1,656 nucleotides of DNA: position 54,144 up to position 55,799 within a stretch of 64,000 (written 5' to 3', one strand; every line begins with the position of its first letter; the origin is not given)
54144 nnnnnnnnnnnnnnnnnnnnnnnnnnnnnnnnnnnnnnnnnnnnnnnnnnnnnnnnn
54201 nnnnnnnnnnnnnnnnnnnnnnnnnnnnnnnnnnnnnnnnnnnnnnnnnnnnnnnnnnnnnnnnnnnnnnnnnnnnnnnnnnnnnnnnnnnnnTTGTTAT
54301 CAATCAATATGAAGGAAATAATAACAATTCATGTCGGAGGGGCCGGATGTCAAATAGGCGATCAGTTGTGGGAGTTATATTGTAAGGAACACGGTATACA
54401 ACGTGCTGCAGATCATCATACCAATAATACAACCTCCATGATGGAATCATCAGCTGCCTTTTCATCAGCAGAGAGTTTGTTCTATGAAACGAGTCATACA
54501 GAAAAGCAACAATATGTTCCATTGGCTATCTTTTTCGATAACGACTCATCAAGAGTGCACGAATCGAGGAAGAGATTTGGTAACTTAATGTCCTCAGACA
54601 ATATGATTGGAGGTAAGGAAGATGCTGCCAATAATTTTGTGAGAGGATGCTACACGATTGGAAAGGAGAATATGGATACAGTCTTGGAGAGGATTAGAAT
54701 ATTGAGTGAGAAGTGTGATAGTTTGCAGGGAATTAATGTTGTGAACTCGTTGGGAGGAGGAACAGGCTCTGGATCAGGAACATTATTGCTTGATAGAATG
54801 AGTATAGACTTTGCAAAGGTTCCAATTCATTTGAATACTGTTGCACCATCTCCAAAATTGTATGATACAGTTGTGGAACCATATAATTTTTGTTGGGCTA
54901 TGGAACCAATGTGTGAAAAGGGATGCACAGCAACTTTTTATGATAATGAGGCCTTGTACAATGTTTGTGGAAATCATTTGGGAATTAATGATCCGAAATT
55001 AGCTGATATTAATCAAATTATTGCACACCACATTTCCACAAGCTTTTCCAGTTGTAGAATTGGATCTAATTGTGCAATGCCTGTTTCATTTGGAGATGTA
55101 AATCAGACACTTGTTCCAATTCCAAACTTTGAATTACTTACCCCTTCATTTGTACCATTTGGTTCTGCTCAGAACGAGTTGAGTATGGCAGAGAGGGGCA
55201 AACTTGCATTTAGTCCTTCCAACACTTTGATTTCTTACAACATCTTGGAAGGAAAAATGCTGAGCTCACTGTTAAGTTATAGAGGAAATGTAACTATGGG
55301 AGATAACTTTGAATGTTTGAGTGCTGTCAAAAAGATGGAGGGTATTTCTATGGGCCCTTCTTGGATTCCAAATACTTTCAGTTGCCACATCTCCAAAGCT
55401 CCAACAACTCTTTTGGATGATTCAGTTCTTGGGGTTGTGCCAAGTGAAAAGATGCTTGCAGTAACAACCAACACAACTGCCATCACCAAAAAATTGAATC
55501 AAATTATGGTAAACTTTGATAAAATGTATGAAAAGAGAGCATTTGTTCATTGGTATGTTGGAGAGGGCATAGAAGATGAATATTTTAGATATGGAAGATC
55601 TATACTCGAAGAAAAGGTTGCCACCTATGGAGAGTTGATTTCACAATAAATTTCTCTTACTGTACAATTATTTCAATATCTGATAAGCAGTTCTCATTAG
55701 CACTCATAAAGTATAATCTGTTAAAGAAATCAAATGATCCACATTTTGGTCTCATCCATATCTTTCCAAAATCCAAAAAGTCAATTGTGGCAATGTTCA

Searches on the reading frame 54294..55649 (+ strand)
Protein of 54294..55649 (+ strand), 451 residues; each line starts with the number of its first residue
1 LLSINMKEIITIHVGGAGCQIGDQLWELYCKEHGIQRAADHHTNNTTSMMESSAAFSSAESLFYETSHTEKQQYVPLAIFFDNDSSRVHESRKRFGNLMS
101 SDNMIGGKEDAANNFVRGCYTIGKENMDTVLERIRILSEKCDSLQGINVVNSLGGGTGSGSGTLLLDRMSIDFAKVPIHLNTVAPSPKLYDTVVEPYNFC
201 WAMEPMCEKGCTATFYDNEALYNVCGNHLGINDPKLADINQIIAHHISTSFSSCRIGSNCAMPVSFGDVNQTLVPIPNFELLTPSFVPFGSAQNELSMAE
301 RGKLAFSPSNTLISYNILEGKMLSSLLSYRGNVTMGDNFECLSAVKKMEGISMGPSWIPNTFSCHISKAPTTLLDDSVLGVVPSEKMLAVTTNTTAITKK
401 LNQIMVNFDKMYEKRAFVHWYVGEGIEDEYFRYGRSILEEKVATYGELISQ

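Call 16: search_protein_families(library=pfam, proteins=[window:54294-55649:+], max_evalue=0.00001)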
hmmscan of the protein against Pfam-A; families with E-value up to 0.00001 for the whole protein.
window:54294-55649:+ (451 aa): 2 families
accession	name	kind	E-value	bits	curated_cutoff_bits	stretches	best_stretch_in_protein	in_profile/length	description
PF00091.31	Tubulin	-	6.4e-47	160.7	33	1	8-225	1-189/190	Tubulin/FtsZ family, GTPase domain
PF03953.22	Tubulin_C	-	1.3e-08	35.5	26.6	1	283-404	7-124/126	Tubulin C-terminal domain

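Call 18: find_homologous_proteins(query=window:54294-55649:+, max_evalue=1e-20)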
Query window:54294-55649:+ (451 aa): 5783 proteins with E <= 1e-20 among 8000 candidates; the best 120 are listed.
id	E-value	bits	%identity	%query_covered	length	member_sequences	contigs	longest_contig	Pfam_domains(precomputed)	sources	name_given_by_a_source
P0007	0.0e+0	1028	100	99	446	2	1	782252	PF00091.32,PF03953.23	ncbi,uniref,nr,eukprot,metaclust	ncbi:alpha-tubulin [Naegleria gruberi]|uniref:Tubulin alpha chain n=1 Tax=Naegleria gruberi TaxID=57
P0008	2.5e-131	457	36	98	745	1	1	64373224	PF14881.13,PF00091.32,PF03953.23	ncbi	ncbi:TBA1A-like protein, partial [Mya arenaria]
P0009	7.5e-123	429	35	99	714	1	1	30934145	PF14881.13,PF00091.32,PF03953.23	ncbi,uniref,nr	ncbi:Tubulin alpha-1C chain [Scophthalmus maximus]|uniref:Tubulin alpha-1C chain n=2 Tax=Scophthalmu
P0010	1.1e-122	428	35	85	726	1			PF14881.13,PF00091.32,PF03953.23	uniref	uniref:Tubulin alpha chain n=1 Tax=Cyprinus carpio carpio TaxID=630221 RepID=A0A8C1AGW2_CYPCA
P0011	1.4e-121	425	35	98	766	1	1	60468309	PF14881.13,PF00091.32,PF03953.23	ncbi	ncbi:unnamed protein product, partial [Coregonus sp. 'balchen']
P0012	2.4e-120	421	35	98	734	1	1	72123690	PF14881.13,PF00091.32,PF03953.23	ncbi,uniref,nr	ncbi:tubulin alpha-8 chain isoform X1 [Zootoca vivipara]|uniref:tubulin alpha-8 chain isoform X1 n=1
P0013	5.8e-117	409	36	77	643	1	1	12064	PF14881.13,PF00091.32,PF03953.23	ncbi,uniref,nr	ncbi:unnamed protein product [Cyprideis torosa]|uniref:Uncharacterized protein n=1 Tax=Cyprideis tor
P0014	3.6e-114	400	35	92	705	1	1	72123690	PF14881.13,PF00091.32,PF03953.23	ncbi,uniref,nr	ncbi:tubulin alpha-8 chain isoform X2 [Zootoca vivipara]|uniref:tubulin alpha-8 chain isoform X2 n=1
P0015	5.3e-113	396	35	97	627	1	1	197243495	PF14881.13,PF00091.32,PF03953.23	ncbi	ncbi:tubulin alpha chain-like [Haemaphysalis longicornis]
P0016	9.3e-113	396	35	98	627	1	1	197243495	PF14881.13,PF00091.32,PF03953.23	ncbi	ncbi:tubulin alpha chain-like [Haemaphysalis longicornis]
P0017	9.6e-109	382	33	99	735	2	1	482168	PF14881.13,PF00091.32,PF03953.23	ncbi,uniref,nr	ncbi:hypothetical protein DNTS_016521 [Danionella cerebrum]|uniref:Tubulin alpha chain n=1 Tax=Danio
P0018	1.1e-108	382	36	82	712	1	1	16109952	PF14881.13,PF00091.32,PF03953.23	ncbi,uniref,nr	ncbi:hypothetical protein CCH79_00002913 [Gambusia affinis]|uniref:Tubulin alpha chain n=1 Tax=Gambu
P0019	4.4e-104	367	36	99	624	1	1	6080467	PF14881.13,PF00091.32,PF03953.23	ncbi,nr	ncbi:hypothetical protein lerEdw1_003729 [Lerista edwardsae]|nr:hypothetical protein lerEdw1_003729 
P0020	1.0e-103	366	36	98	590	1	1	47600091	PF14881.13,PF00091.32,PF03953.23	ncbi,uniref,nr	ncbi:hypothetical protein CesoFtcFv8_011754 [Champsocephalus esox]|uniref:Tubulin alpha chain n=1 Ta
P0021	1.3e-103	365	35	99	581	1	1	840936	PF00091.32,PF03953.23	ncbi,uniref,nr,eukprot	ncbi:tubulin alpha chain [Eurytemora carolleeae]|uniref:tubulin alpha chain n=1 Tax=Eurytemora carol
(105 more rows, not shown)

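Call 21: find_encoding_contigs(protein=P0007, flank=10000, max_places=6)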
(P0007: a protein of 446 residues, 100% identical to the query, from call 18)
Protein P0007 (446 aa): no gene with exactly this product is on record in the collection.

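Call 65: list_cluster_members(proteins=[P0007, P0273, P0001])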
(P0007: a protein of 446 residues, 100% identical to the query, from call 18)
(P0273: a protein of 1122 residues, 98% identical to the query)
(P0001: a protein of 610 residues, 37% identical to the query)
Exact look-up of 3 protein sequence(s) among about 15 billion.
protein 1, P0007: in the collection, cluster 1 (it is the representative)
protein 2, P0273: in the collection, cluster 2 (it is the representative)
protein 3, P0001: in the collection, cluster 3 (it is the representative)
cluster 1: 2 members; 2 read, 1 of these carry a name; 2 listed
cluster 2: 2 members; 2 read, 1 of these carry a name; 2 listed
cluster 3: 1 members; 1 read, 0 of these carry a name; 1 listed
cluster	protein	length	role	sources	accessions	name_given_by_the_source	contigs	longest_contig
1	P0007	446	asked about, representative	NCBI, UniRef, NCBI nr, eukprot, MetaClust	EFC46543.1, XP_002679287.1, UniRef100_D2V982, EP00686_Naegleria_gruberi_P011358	alpha-tubulin [Naegleria gruberi] | Tubulin alpha chain n=1 Tax=Naegleria gruberi TaxID=5762 RepID=D2V982_NAEGR | XP_002679287.1 alpha-tubulin [Naegleria gruberi]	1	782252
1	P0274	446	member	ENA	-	-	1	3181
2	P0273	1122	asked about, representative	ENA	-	-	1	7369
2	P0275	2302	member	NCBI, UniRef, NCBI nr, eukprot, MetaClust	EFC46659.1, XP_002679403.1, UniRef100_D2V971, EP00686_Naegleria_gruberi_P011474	predicted protein [Naegleria gruberi] | Predicted protein n=1 Tax=Naegleria gruberi TaxID=5762 RepID=D2V971_NAEGR | uncharacterized protein NAEGRDRAFT_65586 [Naegleria gruberi]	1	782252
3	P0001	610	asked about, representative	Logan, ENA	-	-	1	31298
